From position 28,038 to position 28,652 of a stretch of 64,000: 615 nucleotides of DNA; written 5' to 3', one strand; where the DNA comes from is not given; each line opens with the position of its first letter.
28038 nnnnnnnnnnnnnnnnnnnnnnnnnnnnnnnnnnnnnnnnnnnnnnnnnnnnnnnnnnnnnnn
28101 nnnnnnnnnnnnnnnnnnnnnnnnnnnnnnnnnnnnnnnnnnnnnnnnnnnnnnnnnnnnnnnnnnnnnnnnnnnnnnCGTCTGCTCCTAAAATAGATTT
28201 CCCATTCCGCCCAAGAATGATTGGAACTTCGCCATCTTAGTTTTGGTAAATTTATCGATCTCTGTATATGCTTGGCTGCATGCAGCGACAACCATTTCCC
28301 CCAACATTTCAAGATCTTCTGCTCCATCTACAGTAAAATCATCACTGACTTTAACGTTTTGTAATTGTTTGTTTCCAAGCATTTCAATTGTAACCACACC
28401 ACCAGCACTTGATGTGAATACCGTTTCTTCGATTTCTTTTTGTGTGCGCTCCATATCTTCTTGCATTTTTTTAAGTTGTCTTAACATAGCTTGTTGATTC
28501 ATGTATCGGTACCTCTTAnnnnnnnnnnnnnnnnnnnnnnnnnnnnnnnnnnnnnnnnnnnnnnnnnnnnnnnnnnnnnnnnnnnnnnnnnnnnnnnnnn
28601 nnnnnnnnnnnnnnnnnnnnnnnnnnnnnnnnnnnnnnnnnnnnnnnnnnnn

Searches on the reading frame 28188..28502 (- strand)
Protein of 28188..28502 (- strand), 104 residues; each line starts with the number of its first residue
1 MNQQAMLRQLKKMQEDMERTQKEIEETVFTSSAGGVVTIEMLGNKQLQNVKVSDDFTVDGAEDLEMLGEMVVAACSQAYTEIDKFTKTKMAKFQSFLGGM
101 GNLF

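Call 58: search_protein_families(library=pfam, proteins=[window:28188-28502:-], max_evalue=0.0001)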
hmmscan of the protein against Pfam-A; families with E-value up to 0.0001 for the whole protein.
window:28188-28502:- (104 aa): 1 family
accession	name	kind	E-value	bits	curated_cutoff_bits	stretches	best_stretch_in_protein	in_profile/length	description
PF02575.21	YbaB_DNA_bd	-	2.6e-21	76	25.5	1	8-94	2-87/91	YbaB/EbfC DNA-binding family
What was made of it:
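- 28188..28502 (-): ybaB/ebfC, nucleoid-associated protein, 104 aa, immediately downstream. Call 58 (PF02575, 76 bits).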
